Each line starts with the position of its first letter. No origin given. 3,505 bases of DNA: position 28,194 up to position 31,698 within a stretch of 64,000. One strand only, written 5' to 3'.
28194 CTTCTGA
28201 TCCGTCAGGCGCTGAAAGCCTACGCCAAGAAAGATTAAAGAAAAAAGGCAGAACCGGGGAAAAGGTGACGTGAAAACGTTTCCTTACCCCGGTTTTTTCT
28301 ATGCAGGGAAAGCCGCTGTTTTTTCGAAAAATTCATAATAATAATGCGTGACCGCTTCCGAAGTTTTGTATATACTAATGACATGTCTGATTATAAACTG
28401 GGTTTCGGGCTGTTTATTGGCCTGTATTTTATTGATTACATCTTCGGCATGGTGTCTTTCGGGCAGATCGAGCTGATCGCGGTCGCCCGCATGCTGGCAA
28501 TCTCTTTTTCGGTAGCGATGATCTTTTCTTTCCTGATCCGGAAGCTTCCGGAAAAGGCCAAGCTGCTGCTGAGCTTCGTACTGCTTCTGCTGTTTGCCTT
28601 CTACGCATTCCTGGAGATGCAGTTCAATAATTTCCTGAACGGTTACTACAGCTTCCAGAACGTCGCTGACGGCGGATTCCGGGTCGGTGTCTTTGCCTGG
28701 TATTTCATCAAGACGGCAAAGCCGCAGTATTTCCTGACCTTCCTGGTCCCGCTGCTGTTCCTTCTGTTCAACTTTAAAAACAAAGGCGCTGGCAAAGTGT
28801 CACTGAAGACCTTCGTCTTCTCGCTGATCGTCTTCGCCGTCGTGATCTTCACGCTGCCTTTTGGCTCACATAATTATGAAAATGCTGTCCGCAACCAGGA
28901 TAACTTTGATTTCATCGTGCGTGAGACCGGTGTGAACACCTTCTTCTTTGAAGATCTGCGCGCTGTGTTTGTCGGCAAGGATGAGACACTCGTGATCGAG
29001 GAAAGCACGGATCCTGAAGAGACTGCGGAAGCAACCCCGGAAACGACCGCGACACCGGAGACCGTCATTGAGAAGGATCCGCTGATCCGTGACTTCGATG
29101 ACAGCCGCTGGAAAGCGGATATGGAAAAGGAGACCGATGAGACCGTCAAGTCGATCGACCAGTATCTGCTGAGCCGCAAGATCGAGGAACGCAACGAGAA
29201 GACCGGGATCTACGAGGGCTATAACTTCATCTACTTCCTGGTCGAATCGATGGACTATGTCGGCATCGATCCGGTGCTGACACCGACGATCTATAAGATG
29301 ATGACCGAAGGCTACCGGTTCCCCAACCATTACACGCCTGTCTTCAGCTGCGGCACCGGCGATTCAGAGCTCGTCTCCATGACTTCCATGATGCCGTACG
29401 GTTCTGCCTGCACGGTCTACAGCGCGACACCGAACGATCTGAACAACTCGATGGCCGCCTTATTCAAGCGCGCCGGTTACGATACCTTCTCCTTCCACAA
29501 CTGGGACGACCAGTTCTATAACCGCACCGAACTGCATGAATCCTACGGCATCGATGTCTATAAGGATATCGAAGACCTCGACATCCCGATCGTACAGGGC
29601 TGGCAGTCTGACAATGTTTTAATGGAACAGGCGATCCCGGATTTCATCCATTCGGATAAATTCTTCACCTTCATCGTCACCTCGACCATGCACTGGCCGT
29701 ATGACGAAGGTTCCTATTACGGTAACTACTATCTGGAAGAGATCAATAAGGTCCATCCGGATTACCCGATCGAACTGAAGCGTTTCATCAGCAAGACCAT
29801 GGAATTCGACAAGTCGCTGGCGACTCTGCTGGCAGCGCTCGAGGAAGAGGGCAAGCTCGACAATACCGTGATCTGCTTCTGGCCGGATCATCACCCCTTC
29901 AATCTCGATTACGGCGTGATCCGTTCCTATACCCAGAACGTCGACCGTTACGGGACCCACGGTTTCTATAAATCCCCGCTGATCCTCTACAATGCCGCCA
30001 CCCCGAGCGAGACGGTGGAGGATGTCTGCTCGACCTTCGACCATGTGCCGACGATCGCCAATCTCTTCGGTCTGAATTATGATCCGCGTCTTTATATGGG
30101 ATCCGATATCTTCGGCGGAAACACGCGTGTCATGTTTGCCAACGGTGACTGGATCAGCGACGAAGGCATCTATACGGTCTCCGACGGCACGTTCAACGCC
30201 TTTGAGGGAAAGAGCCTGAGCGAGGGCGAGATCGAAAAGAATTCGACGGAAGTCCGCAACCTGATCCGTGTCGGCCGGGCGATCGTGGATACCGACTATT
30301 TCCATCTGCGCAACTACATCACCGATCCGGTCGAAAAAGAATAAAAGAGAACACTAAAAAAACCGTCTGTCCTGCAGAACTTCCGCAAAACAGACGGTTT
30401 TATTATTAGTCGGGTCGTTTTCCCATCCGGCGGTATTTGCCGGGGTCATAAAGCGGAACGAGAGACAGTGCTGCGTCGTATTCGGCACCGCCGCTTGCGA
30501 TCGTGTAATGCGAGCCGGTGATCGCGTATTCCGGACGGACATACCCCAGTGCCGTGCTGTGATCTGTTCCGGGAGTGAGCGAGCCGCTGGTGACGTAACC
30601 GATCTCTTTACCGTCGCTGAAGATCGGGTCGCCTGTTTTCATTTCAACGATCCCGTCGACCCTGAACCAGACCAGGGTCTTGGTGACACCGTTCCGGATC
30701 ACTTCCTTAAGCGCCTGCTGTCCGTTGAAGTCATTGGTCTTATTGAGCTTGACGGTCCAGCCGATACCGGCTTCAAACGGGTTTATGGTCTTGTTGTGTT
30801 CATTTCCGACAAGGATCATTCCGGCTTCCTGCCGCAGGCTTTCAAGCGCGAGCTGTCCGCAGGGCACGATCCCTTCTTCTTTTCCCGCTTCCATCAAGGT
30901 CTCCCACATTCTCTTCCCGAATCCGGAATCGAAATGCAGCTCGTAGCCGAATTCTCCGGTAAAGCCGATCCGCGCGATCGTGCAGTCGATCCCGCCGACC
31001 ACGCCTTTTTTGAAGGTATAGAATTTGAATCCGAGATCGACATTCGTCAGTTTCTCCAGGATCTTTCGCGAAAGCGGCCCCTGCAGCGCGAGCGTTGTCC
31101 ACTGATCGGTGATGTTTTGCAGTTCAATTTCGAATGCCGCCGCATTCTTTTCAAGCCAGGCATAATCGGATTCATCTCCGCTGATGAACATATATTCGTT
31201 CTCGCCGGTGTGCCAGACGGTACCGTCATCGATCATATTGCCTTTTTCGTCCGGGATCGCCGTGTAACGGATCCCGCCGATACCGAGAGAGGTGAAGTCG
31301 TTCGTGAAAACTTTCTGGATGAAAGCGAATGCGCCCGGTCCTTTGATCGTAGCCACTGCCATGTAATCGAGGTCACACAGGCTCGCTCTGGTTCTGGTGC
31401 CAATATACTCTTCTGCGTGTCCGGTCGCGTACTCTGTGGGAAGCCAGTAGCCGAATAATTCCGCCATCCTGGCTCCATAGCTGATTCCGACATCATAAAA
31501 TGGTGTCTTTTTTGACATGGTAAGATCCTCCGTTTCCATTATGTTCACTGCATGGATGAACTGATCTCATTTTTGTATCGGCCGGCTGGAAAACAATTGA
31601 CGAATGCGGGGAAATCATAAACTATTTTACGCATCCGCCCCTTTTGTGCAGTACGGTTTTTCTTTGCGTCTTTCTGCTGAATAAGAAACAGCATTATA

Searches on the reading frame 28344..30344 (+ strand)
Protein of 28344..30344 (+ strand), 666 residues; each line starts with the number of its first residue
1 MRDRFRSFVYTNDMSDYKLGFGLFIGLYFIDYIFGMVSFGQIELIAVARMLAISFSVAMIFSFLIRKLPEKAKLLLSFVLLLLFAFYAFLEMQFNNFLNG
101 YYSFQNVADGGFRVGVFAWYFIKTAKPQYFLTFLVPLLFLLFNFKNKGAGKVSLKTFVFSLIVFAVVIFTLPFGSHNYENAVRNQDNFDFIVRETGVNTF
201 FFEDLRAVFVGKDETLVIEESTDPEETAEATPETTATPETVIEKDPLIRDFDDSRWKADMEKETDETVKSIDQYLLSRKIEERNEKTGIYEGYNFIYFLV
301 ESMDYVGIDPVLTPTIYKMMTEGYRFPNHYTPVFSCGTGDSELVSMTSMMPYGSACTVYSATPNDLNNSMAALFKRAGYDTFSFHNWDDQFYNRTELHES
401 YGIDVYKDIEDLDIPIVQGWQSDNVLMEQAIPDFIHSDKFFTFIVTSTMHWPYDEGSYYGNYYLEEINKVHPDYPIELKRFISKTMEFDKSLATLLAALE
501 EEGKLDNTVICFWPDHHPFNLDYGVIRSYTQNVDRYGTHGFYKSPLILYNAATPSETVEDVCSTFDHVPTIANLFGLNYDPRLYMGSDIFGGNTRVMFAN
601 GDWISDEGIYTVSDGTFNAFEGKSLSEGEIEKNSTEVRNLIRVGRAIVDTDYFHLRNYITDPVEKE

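Call 63: search_protein_families(library=pfam, proteins=[window:28344-30344:+], max_evalue=0.00001)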
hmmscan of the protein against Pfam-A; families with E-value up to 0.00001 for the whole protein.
window:28344-30344:+ (666 aa): 1 family
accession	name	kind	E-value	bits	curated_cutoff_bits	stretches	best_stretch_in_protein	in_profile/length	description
PF00884.28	Sulfatase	-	1.5e-25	90.6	25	1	294-576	2-300/301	Sulfatase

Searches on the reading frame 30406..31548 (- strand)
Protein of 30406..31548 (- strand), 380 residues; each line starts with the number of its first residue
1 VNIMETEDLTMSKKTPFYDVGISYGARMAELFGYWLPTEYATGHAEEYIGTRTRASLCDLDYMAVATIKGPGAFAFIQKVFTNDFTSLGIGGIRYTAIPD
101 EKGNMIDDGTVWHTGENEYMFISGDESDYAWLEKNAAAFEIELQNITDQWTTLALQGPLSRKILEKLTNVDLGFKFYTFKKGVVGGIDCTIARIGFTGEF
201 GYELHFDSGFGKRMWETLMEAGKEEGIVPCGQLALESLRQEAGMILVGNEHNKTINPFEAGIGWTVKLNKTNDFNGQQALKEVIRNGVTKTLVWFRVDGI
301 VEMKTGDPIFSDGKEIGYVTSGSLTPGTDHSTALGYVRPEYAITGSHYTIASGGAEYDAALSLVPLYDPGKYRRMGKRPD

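Call 87: search_protein_families(library=ncbifam, proteins=[window:30406-31548:-], max_evalue=1e-10)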
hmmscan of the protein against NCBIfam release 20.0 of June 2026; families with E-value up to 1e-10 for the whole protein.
window:30406-31548:- (380 aa): 8 families
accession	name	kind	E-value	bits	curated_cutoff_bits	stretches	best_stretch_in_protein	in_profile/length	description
NF001567.0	PRK00389.1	subfamily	1.2e-78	264.6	300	1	11-371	2-357/359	glycine cleavage system aminomethyltransferase GcvT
NF053776.1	TmaoDeMthMsil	equivalog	4.7e-72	243.6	1100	1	7-373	380-760/763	trimethylamine N-oxide demethylase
TIGR00528.1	gcvT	equivalog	3.5e-66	223.6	235.85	1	13-359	2-352/362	glycine cleavage system aminomethyltransferase GcvT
NF010093.0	PRK13579.1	equivalog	1.3e-58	198.6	459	1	7-374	4-370/371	glycine cleavage system aminomethyltransferase GcvT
TIGR01372.1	soxA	subfamily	4.9e-54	183.5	1164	1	43-374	645-994/996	sarcosine oxidase subunit alpha family protein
NF009133.0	PRK12486.1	equivalog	4.5e-31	108.1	410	1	14-341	14-343/369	dimethylsulfoniopropionate demethylase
NF047885.1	VanMgalDeMLigM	equivalog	6.9e-15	54.9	580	1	43-245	34-251/461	vanillate/3-O-methylgallate O-demethylase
NF047633.1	SyrngDmethDesA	equivalog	5.4e-12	44.9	800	0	37-245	30-250/453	syringate O-demethylase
